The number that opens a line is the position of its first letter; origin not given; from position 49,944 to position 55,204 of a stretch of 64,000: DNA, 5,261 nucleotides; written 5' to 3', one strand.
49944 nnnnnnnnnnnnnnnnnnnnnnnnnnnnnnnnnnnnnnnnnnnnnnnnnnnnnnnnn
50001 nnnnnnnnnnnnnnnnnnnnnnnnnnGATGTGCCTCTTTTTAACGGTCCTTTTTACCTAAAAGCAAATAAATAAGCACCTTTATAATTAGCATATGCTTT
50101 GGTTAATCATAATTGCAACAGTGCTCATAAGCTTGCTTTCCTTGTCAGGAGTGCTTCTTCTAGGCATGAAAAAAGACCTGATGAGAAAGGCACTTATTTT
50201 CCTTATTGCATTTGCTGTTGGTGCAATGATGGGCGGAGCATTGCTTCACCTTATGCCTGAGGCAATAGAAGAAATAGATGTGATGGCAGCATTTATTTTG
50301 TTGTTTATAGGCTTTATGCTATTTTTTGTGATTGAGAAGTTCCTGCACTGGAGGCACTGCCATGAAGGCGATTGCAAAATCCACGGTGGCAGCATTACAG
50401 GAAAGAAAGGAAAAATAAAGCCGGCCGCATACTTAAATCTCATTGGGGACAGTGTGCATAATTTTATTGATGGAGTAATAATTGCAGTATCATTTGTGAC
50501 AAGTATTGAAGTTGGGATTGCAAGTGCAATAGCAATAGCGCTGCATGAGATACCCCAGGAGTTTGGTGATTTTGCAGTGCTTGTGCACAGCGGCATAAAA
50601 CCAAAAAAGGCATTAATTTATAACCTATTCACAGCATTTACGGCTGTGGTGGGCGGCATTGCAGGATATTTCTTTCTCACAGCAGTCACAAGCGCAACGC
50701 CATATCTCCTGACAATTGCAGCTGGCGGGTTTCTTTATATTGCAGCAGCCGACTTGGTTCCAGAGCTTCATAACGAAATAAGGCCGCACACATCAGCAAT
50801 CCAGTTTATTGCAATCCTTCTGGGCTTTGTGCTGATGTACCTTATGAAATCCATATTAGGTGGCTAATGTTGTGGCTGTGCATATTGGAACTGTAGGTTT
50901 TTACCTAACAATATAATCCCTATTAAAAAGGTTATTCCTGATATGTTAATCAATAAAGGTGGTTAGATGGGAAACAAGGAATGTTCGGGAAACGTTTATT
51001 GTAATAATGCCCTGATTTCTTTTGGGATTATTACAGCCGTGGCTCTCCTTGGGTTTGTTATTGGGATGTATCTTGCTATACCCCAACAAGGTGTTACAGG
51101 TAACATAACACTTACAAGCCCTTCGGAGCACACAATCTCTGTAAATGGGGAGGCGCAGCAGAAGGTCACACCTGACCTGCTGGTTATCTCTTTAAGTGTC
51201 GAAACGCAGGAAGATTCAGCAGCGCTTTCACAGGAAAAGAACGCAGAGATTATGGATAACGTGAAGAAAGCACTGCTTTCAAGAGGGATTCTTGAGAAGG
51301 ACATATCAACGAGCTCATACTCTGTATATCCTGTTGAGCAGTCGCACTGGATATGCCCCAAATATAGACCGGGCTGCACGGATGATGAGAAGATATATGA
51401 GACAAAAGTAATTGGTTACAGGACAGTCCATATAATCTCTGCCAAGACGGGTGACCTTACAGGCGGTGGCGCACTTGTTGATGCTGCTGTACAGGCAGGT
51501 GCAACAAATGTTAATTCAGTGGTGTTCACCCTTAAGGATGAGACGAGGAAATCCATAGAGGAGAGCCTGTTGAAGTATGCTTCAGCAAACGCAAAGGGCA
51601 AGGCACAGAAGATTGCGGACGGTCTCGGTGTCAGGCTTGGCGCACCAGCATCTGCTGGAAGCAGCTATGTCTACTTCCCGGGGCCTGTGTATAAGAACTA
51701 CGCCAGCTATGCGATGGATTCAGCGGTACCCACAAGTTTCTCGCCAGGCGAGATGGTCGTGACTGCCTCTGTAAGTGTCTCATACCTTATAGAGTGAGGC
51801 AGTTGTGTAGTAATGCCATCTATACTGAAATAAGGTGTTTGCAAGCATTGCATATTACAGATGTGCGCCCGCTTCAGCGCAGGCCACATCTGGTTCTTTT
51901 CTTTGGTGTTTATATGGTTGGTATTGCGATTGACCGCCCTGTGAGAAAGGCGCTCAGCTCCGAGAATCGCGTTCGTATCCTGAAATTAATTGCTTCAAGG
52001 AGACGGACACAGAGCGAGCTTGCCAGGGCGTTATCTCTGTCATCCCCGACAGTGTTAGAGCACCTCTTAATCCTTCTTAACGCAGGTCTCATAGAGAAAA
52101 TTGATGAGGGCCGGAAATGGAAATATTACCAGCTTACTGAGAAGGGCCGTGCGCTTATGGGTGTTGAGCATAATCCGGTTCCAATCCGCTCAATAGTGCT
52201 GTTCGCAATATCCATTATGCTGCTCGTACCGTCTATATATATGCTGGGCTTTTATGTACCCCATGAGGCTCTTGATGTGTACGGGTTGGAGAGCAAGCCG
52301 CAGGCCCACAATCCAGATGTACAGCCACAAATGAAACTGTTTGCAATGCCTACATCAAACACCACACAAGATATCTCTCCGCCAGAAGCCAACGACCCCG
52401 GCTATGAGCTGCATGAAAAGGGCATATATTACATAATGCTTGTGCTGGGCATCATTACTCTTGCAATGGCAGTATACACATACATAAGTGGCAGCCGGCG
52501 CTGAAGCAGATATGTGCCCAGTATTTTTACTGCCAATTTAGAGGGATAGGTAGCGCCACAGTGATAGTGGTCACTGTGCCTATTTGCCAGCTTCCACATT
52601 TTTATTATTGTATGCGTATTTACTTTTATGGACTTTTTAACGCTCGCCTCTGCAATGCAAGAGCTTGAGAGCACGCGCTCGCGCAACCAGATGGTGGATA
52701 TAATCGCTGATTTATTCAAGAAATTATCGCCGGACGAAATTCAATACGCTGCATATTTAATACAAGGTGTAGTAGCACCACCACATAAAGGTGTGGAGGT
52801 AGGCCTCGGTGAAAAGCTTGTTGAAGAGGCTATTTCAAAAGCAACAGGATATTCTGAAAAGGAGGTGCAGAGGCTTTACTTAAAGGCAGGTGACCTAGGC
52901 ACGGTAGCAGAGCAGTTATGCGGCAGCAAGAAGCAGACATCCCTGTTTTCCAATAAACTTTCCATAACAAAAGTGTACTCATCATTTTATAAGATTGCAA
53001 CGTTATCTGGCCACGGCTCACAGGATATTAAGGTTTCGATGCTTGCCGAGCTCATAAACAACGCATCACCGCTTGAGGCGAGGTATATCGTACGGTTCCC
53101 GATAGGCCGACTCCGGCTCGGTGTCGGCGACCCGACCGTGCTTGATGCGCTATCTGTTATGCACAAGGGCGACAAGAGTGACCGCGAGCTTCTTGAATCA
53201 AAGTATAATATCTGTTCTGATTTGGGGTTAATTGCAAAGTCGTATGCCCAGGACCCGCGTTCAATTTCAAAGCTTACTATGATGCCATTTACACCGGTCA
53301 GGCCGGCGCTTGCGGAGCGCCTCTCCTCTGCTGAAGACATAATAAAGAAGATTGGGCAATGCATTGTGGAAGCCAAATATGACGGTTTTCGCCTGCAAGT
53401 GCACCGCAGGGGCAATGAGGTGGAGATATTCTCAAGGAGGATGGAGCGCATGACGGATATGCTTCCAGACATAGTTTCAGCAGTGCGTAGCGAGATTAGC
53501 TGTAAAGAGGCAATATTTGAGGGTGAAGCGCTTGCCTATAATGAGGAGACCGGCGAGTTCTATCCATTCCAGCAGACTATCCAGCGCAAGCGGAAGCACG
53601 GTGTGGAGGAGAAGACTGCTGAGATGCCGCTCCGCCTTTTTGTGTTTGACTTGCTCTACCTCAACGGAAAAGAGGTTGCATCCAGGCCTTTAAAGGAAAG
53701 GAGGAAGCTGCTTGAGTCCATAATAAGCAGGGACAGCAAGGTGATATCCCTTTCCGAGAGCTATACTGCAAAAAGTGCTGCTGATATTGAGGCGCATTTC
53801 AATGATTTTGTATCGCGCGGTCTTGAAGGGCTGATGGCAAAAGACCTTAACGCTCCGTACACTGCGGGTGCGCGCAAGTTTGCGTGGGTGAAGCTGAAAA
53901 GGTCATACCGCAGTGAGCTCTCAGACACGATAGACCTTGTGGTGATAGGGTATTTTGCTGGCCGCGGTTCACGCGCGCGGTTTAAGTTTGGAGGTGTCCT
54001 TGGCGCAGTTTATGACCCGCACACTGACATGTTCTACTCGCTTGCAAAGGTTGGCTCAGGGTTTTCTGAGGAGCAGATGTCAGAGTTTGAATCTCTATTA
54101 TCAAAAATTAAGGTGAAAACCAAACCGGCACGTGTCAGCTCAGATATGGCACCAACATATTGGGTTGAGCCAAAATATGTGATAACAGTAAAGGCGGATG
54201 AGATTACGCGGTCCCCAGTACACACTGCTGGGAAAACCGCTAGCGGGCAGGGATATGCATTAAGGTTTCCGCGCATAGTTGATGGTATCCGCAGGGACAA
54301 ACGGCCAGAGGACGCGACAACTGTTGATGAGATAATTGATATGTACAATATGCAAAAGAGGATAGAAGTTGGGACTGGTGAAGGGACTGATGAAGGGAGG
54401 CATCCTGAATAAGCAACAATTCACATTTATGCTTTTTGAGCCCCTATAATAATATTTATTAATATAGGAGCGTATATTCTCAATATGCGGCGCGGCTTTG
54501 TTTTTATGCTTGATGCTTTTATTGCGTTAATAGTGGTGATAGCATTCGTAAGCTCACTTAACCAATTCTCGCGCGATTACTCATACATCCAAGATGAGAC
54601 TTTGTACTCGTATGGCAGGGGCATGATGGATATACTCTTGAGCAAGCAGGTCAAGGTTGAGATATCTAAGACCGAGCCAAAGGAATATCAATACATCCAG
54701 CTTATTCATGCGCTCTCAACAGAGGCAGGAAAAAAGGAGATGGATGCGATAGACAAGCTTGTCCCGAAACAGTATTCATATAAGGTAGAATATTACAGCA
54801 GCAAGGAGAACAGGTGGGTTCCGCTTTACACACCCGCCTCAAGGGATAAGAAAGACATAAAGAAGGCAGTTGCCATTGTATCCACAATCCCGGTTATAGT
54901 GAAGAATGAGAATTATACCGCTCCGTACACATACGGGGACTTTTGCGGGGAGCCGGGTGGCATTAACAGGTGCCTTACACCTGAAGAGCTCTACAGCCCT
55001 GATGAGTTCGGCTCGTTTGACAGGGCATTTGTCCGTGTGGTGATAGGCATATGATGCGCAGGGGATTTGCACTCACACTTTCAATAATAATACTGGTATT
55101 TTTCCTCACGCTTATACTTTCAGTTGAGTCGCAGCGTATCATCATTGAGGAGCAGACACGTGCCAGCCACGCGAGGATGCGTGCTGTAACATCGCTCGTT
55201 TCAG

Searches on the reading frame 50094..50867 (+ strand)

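Call 14: search_protein_families(library=pfam, proteins=[window:50094-50867:+], max_evalue=0.01)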
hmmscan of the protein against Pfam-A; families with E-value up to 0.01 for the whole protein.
window:50094-50867:+ (257 aa): 1 family
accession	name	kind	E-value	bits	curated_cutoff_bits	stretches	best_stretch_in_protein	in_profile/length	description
PF02535.28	Zip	-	4.7e-48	164.5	35.1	1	3-251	5-322/323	ZIP Zinc transporter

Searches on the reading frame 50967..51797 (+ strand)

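Call 14: search_protein_families(library=pfam, proteins=[window:50967-51797:+], max_evalue=0.01)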
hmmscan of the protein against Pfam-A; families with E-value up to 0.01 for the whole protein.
window:50967-51797:+ (276 aa): 1 family
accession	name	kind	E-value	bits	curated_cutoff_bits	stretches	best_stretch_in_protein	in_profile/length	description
PF04402.19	SIMPL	-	7e-46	157.5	25.2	1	57-273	1-205/205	Protein of unknown function (DUF541)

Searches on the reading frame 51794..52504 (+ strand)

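Call 14: search_protein_families(library=pfam, proteins=[window:51794-52504:+], max_evalue=0.01)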
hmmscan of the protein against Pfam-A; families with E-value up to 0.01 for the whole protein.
window:51794-52504:+ (236 aa): 13 families
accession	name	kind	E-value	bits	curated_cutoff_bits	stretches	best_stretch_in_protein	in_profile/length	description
PF01022.26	HTH_5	-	3.7e-11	43.2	22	1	57-102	2-47/47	Bacterial regulatory protein, arsR family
PF25213.1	HVO_A0261_N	-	3.7e-07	30.4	35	1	52-121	6-70/86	HVO_A0261 N-terminal domain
PF12840.13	HTH_20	-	4.5e-07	30.2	27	1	54-102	1-50/51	Helix-turn-helix domain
PF13412.12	HTH_24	-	2.5e-06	27.4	21.9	1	57-101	3-48/48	Winged helix-turn-helix DNA-binding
PF09339.16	HTH_IclR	-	0.00017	21.8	22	1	60-102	6-50/52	IclR helix-turn-helix domain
PF14947.12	HTH_45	-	0.00043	20.7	25.5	1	61-122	10-66/77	Winged helix-turn-helix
PF24409.1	wHTH-PRTase_assc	-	0.00063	20.2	27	1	62-121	3-54/83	wHTH-PRTase associated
PF25212.1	HVO_A0114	-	0.0016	18.6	27.6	1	56-109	21-75/84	HVO_A0114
PF21476.4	PF0610-like_N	-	0.0019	18.9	33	1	59-91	3-35/50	PF0610-like, N-terminal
PF13463.12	HTH_27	-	0.0036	18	22.2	1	60-118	6-68/68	Winged helix DNA-binding domain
PF07381.18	EarA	-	0.0046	17.2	22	0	94-122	59-87/90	EarA-like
PF01047.28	MarR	-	0.0046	17.2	24.6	1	58-102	4-49/59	MarR family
PF01978.25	TrmB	-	0.0054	17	25.6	0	64-111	16-62/68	Sugar-specific transcriptional regulator TrmB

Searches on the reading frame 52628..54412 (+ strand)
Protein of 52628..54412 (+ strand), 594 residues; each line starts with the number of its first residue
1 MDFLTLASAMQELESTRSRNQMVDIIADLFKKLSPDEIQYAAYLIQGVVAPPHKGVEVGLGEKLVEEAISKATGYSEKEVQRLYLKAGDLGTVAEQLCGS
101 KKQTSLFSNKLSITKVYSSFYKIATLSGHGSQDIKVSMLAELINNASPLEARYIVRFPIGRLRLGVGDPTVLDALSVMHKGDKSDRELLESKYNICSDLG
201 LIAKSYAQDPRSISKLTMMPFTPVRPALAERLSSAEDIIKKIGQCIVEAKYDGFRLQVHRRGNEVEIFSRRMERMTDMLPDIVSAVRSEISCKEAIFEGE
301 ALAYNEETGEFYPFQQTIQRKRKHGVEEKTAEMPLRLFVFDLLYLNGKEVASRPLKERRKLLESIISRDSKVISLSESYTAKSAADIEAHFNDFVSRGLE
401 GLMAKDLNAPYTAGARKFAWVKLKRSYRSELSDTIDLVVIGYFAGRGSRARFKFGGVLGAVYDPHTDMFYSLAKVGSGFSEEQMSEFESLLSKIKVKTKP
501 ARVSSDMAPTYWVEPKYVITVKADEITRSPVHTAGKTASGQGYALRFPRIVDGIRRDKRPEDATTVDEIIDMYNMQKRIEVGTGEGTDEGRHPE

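Call 14: search_protein_families(library=pfam, proteins=[window:52628-54412:+], max_evalue=0.01)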
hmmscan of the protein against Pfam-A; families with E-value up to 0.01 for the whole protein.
window:52628-54412:+ (594 aa): 4 families
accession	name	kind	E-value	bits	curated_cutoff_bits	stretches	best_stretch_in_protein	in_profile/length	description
PF01068.26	DNA_ligase_A_M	-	2e-56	191.4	26.2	1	226-424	1-204/204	ATP dependent DNA ligase domain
PF04675.19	DNA_ligase_A_N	-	4.1e-43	148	24.6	1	3-176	2-174/174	DNA ligase N terminus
PF04679.21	DNA_ligase_A_C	-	5.8e-19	68.7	27.5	1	453-558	4-94/94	ATP dependent DNA ligase C terminal region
PF01331.24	mRNA_cap_enzyme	-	0.0084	16.4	29.6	0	333-367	88-122/194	mRNA capping enzyme, catalytic domain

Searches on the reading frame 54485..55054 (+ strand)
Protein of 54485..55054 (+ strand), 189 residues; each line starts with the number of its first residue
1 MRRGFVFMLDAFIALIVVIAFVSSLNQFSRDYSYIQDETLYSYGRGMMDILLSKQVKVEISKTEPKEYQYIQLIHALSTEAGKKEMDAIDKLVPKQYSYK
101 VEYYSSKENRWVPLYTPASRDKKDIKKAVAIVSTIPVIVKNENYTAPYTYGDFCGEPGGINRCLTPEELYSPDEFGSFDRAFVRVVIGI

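Call 14: search_protein_families(library=pfam, proteins=[window:54485-55054:+], max_evalue=0.01)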
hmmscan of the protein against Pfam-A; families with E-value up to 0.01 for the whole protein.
window:54485-55054:+ (189 aa): 1 family
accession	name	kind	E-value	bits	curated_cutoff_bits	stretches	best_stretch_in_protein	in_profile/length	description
PF20380.3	DUF6675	-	0.0037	16.9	27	1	71-127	82-138/254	Family of unknown function (DUF6675)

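Call 39: search_protein_families(library=pfam, proteins=[window:54485-55054:+], max_evalue=0.1)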
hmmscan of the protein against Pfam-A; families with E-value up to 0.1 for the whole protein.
window:54485-55054:+ (189 aa): 1 family
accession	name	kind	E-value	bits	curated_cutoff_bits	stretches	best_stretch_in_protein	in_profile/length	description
PF20380.3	DUF6675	-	0.0037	16.9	27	1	71-127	82-138/254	Family of unknown function (DUF6675)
